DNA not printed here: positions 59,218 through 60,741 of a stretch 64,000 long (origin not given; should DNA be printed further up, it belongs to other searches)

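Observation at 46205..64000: Tandem array of eight paralogous, output-less HAMP/GAF multi-sensor proteins behind a two-receiver plus GAF-histidine-kinase module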

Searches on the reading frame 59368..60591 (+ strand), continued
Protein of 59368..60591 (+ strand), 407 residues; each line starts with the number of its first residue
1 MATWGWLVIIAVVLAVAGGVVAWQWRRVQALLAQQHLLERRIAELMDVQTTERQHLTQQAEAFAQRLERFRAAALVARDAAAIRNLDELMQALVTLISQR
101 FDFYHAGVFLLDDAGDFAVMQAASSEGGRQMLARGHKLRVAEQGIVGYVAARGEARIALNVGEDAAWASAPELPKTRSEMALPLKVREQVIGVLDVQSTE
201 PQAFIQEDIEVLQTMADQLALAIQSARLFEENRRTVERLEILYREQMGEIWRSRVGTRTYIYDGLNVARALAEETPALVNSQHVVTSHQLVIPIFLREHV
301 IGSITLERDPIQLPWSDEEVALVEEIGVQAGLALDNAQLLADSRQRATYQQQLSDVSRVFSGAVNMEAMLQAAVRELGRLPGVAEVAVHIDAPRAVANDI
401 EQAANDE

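Call 36: search_protein_families(library=ncbifam, proteins=[L061:16890-18551:+, L061:11177-11959:+, L061:18573-19526:+, L082:12289-14109:+, L082:14106-14723:+, L082:14751-15095:+, L082:15106-15756:+, window:59368-60591:+], max_evalue=0.001)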
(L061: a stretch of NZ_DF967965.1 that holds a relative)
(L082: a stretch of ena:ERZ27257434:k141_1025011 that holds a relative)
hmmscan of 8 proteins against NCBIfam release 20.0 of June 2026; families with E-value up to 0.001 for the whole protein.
L061:16890-18551:+ (553 aa): 123 families (the best 25 are shown)
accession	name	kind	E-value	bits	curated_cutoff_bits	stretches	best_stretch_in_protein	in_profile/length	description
NF006050.0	PRK08197.1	equivalog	2.5e-78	263.7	303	1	7-391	9-382/406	threonine synthase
NF004170.0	PRK05638.1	equivalog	8.3e-58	196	421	1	7-391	2-356/442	threonine synthase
TIGR00260.1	thrC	equivalog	4e-47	161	167.1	1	57-390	1-335/340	threonine synthase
NF006205.0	PRK08329.1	equivalog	8.5e-43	146.7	358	1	51-391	37-344/347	threonine synthase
NF005035.0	PRK06450.1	equivalog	7.2e-40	136.8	301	1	7-371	4-322/338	threonine synthase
NF004996.0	PRK06381.1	equivalog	5e-35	121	266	1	78-389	14-317/319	threonine synthase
TIGR03844.1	cysteate_syn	equivalog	2.3e-34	118.8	324.9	1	5-389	1-378/398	cysteate synthase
NF007135.0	PRK09581.1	equivalog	2.8e-21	75.9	474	1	434-528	4-94/457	PleD family two-component system response regulator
NF045944.1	ResRegRpaBCyano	equivalog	2.1e-18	66.5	330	1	437-517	2-78/229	response regulator transcription factor RpaB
TIGR02154.1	PhoB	equivalog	5.7e-18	65.1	296.2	1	434-528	4-94/226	phosphate regulon transcriptional regulator PhoB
NF005680.0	PRK07476.1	equivalog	1.1e-17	64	413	1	79-227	23-171/326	hydroxyectoine utilization dehydratase EutB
NF006390.0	PRK08639.1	equivalog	3.5e-17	62.5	421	1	80-395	26-319/418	threonine ammonia-lyase IlvA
TIGR01127.1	ilvA_1Cterm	equivalog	2.6e-16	59.6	378.75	1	80-386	1-281/380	threonine ammonia-lyase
NF045717.1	DVU0259_DivK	exception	9.3e-16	58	160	1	434-549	4-113/117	DVU0259 family response regulator domain-containing protein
NF006094.0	PRK08246.1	subfamily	2.8e-15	56.5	331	1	80-369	24-284/310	serine/threonine dehydratase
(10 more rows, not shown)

L061:11177-11959:+ (260 aa): 19 families
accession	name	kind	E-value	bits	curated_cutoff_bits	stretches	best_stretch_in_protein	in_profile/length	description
NF041546.1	ParA_partition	equivalog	4.4e-30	104.7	180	2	107-247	65-203/203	ParA family partition ATPase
TIGR03453.1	partition_RepA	equivalog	1.1e-27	96.8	348.45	1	4-212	106-334/387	plasmid partitioning protein RepA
TIGR01969.1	minD_arch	subfamily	1.2e-23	83.6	201.75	1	4-252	2-234/251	cell division ATPase MinD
TIGR03371.1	cellulose_yhjQ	equivalog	2.2e-23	83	157.85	1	4-246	3-239/246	cellulose biosynthesis protein BcsQ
NF010259.0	PRK13705.1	equivalog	4.3e-18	65.4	725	1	3-237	107-357/388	plasmid-partitioning protein SopA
NF010443.0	PRK13869.1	subfamily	4e-16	58.8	446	1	4-209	123-348/405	plasmid-partitioning protein RepA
NF041283.1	PrgP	equivalog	2.4e-15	56.6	400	1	2-226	2-236/297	ParA superfamily DNA segregation protein PrgP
TIGR01968.1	minD_bact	equivalog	1.2e-14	54.3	212.9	1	4-249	3-237/261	septum site-determining protein MinD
TIGR01007.1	eps_fam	subfamily_domain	6.5e-09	35.6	108.05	1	4-140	19-148/204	polysaccharide biosynthesis tyrosine autokinase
TIGR01287.1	nifH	equivalog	5.4e-08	32.5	394.35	0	10-50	7-47/275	nitrogenase iron protein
NF033200.1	F430_CfbC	exception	2.9e-07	30.1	402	0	10-50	7-47/260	Ni-sirohydrochlorin a,c-diamide reductive cyclase ATP-dependent reductase subunit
TIGR03018.1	pepcterm_TyrKin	hypoth_equivalog_domain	7e-07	28.8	230.65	1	4-140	37-170/207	XrtA-associated tyrosine autokinase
NF047398.1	AAA_KGGVGR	domain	2.1e-06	28.2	90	1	4-68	4-69/190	KGGVGR-motif variant AAA ATPase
NF008568.0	PRK11519.1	equivalog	2.7e-06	25.8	1068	1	9-173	533-688/720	tyrosine-protein kinase Wzc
NF008079.0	PRK10818.1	equivalog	2.9e-06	26.8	508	1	1-186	1-184/270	septum site-determining protein MinD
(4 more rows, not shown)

L061:18573-19526:+ (317 aa): 1 family
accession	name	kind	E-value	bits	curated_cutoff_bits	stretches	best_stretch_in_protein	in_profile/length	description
TIGR00950.1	2A78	equivalog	4.1e-14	52.6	230.2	1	62-279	40-263/264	carboxylate/amino acid/amine transporter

L082:12289-14109:+ (606 aa): 2 families
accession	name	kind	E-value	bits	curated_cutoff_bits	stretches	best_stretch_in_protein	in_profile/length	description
NF038263.1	prot_phos_SiaA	equivalog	7.6e-09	34.6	700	1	351-604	401-656/658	biofilm regulation protein phosphatase SiaA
TIGR02865.1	spore_II_E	equivalog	7.4e-06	24.3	490.8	1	498-604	663-762/764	stage II sporulation protein E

L082:14106-14723:+ (205 aa): 3 families
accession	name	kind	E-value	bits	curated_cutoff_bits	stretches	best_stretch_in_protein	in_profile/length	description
NF052618.1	slr1658_cyano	equivalog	2.1e-64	216.7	200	1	18-204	1-190/191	slr1658 family protein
NF047703.1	slr1658_superfam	superfamily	2.3e-61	206.5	100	1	20-203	1-185/185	slr1658 superfamily regulator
NF038262.1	SiaB_fam_kinase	subfamily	3.4e-05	23.5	85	1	115-189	89-166/177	SiaB family protein kinase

L082:14751-15095:+ (114 aa): 1 family
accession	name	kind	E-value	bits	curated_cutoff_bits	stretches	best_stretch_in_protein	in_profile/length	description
NF047705.1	slr1659_superfam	superfamily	7.4e-44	148.6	100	1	1-111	1-111/111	slr1659 superfamily regulator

L082:15106-15756:+ (216 aa): 1 family
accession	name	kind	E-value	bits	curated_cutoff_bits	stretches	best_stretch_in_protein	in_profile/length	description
NF047786.1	his_kin_MadS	equivalog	7.2e-05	22.1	500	1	98-196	124-222/434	MadS family sensor histidine kinase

window:59368-60591:+ (407 aa): 8 families
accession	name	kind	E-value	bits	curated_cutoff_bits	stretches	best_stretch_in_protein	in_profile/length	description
NF047786.1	his_kin_MadS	equivalog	9.9e-08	31.5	500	1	170-245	121-196/434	MadS family sensor histidine kinase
NF008283.0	PRK11061.1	equivalog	2.8e-07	29.2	583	1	79-231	11-165/748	phosphoenolpyruvate--protein phosphotransferase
NF053781.1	cdiGMPphdstlr2612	equivalog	7e-07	27.3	1600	0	287-354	381-448/1268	Tlr1612 family c-di-GMP phosphodiesterase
NF038230.1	Regu_Geo_Pelo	equivalog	8.6e-06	23.9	1200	1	135-240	426-533/935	GPMC system transcriptional regulator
NF008173.0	PRK10920.1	equivalog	0.00014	21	313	1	8-97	42-126/390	uroporphyrinogen-III C-methyltransferase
NF011958.0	PRK15429.1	equivalog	0.00019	20.1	830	1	181-239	302-360/692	formate hydrogenlyase transcriptional activator FlhA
NF041606.1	dguan_cyc_DgcA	equivalog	0.00027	20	370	0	178-232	122-178/340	diguanylate cyclase DgcA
NF005440.0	PRK07027.1-4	equivalog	0.00074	18.9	395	0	34-162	15-133/257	cobalamin biosynthesis protein CbiG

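Call 37: search_solved_structures(query=L061:16890-18551:+, max_evalue=0.00001)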
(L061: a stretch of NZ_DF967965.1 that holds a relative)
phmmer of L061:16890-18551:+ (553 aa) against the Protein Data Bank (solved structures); distinct sequences matched with E-value up to 0.00001: 176 (the best 60 are shown).
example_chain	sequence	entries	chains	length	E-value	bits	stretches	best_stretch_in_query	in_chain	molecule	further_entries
2zsj_A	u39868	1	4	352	4.2e-47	164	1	57-391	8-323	Threonine synthase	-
1uim_A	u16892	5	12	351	5.3e-43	150.4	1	53-391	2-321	Threonine Synthase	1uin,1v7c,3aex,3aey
2d1f_A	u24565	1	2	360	5.3e-42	147.1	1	56-391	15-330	Threonine synthase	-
6cgq_A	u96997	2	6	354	9.1e-40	139.8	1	57-411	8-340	Threonine synthase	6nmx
1e5x_A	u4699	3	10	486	1.9e-22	82.6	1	57-393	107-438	THREONINE SYNTHASE | THREONINE SYNTHASE 1, CHLOROPLASTIC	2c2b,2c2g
4ja2_A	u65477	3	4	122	3.3e-17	65.4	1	434-552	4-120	Response regulator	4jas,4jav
6azr_B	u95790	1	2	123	7.5e-16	60.9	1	434-552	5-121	Chemotaxis regulator-transmits chemoreceptor signals to flagelllar motor components CheY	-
3dge_C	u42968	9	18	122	7.7e-16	60.8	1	434-552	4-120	Response regulator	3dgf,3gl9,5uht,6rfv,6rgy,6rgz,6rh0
9lbr_A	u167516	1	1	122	5.2e-15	58.1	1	434-552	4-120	Response regulator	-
6rh1_C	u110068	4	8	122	9.7e-15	57.2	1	434-552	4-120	Response regulator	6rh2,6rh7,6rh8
3c3m_A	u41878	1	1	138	1.5e-14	56.6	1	435-535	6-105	Response regulator receiver protein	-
9xzo_A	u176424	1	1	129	2.5e-14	55.9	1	434-515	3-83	De novo protein M1X0B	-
9g85_A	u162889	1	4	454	5.9e-14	54.6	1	434-528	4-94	Response regulator PleD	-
2wb4_A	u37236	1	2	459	6.2e-14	54.6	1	434-528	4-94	DIGUANYLATE CYCLASE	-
9g86_A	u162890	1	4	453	6.6e-14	54.5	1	434-528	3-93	Response regulator PleD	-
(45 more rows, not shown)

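Call 40: search_protein_families(library=pfam, alignment_id=A2, max_evalue=0.001)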
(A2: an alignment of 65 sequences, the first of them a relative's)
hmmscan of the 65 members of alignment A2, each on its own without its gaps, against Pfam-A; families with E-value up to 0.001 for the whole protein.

A. member 1, L074:2090-3814:+ (575 aa): 3 families
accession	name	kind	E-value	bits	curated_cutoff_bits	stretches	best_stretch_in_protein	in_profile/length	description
PF13185.12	GAF_2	-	1.4e-26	93.7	28.6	2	251-390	3-136/136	GAF domain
PF01590.32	GAF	-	4.4e-24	85.9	22.4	2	251-389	1-133/133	GAF domain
PF13492.12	GAF_3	-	5.3e-24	85.5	27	2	252-391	2-129/129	GAF domain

B. families by the number of members that match (of 65 scanned): 22 families
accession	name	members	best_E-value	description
PF13185.12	GAF_2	65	2.5e-64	GAF domain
PF01590.32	GAF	65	2.3e-54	GAF domain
PF13492.12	GAF_3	65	5e-45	GAF domain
PF00672.30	HAMP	32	2.6e-16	HAMP domain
PF02743.24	dCache_1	18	5.2e-27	Cache domain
PF22673.2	MCP-like_PDC_1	7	3e-21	Methyl-accepting chemotaxis protein-like, first PDC sensor domain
PF20969.2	MASE11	6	2.3e-15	MASE11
PF17201.10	Cache_3-Cache_2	5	1.1e-06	Cache 3/Cache 2 fusion domain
PF15714.11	SpoVT_C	3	8.1e-06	Stage V sporulation protein T C-terminal, transcription factor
PF13377.12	Peripla_BP_3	2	2.5e-34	Periplasmic binding protein-like domain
PF08448.16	PAS_4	2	2.1e-21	PAS fold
PF14827.12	dCache_3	2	5.8e-17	Double sensory domain of two-component sensor kinase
PF00532.27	Peripla_BP_1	2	5.9e-16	Periplasmic binding proteins and sugar binding domain of LacI family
PF04392.18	ABC_sub_bind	2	7.7e-11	ABC transporter substrate binding protein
PF13407.12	Peripla_BP_4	2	1.3e-08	Periplasmic binding protein domain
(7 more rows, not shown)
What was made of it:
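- The sensors are of the Cache, MASE, PAS and binding-protein types (call 40).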

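Call 65: search_protein_families(library=pfam, proteins=[L061:11928-16880:+, L048:13608-18425:+, L045:12836-16252:+, L061:76-477:+, L061:488-4843:+], max_evalue=0.001)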
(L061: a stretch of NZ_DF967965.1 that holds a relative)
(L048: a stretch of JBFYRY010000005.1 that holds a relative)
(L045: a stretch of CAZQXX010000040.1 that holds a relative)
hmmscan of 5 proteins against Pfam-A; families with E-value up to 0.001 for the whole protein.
L061:11928-16880:+ (1650 aa): 7 families
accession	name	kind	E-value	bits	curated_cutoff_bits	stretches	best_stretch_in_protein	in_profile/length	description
PF13185.12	GAF_2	-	3.3e-44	150.9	28.6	4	998-1135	5-136/136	GAF domain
PF01590.32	GAF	-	3.1e-41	141.4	22.4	3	999-1134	4-133/133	GAF domain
PF00072.30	Response_reg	-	2.9e-37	127.7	30.2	2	1403-1511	1-110/111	Response regulator receiver domain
PF02518.31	HATPase_c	-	2.2e-29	102.6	26.4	1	1271-1386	2-110/111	Histidine kinase-, DNA gyrase B-, and HSP90-like ATPase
PF13492.12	GAF_3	-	9.8e-27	94.4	27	3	997-1136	2-129/129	GAF domain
PF00512.31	HisKA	-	3.2e-20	72.4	26.9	1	1157-1224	2-66/66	His Kinase A (phospho-acceptor) domain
PF11849.14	DUF3369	-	0.00093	19.9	27.2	0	730-801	99-167/168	Domain of unknown function (DUF3369)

L048:13608-18425:+ (1605 aa): 8 families
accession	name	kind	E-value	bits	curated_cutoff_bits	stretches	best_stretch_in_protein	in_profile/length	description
PF13185.12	GAF_2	-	1.5e-76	255.5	28.6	5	954-1093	2-135/136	GAF domain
PF01590.32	GAF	-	2.5e-62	209.7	22.4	5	955-1093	1-133/133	GAF domain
PF13492.12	GAF_3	-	1.1e-49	168.6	27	5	956-1095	2-129/129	GAF domain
PF00072.30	Response_reg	-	8.7e-35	119.7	30.2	2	1358-1466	1-110/111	Response regulator receiver domain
PF02518.31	HATPase_c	-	2.2e-30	105.8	26.4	1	1229-1343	1-109/111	Histidine kinase-, DNA gyrase B-, and HSP90-like ATPase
PF00512.31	HisKA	-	2.4e-20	72.8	26.9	1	1116-1183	2-66/66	His Kinase A (phospho-acceptor) domain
PF08447.18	PAS_3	-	2.6e-10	40.9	25.6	1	692-757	25-87/89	PAS fold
PF11849.14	DUF3369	-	0.00027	21.7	27.2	0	431-466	132-167/168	Domain of unknown function (DUF3369)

L045:12836-16252:+ (1139 aa): 7 families
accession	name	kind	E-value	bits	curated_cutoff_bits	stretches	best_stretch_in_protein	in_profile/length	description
PF13185.12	GAF_2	-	4.6e-50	169.8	28.6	3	418-558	2-136/136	GAF domain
PF01590.32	GAF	-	6e-42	143.8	22.4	3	419-557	1-133/133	GAF domain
PF13492.12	GAF_3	-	6.2e-38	130.6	27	3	419-559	1-129/129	GAF domain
PF02518.31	HATPase_c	-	1.5e-32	112.8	26.4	1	984-1093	2-110/111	Histidine kinase-, DNA gyrase B-, and HSP90-like ATPase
PF00512.31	HisKA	-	8.6e-21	74.2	26.9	1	870-937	2-66/66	His Kinase A (phospho-acceptor) domain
PF00672.30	HAMP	-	1e-14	55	25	1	329-381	1-53/53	HAMP domain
PF02743.24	dCache_1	-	1.8e-06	28.1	45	1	58-241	2-183/240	Cache domain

L061:76-477:+ (133 aa): 1 family
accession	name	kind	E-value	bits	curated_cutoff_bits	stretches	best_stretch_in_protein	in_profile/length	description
PF00072.30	Response_reg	-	5.9e-22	78.4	30.2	1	7-119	1-110/111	Response regulator receiver domain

L061:488-4843:+ (1451 aa): 10 families
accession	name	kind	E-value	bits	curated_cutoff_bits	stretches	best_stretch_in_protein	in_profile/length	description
PF13185.12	GAF_2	-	3.8e-77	257.5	28.6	4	1070-1210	2-136/136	GAF domain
PF01590.32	GAF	-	2.7e-63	212.9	22.4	4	1071-1209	1-133/133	GAF domain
PF13492.12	GAF_3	-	6.4e-33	114.3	27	4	434-573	2-129/129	GAF domain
PF08448.16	PAS_4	-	5.2e-15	56.1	23.1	1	934-1042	1-108/110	PAS fold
PF00989.32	PAS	-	1.3e-13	51.4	22.6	1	934-1036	7-110/113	PAS fold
PF00672.30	HAMP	-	4.8e-12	46.5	25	1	353-400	4-51/53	HAMP domain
PF13426.13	PAS_9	-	5.8e-09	36.6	27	1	938-1041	1-103/103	PAS domain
PF15714.11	SpoVT_C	-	2e-05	25.1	27.5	0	783-900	11-120/128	Stage V sporulation protein T C-terminal, transcription factor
PF02743.24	dCache_1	-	4.4e-05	23.6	45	1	61-171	2-98/240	Cache domain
PF13188.13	PAS_8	-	0.00043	20.5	21.8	0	934-980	7-53/65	PAS domain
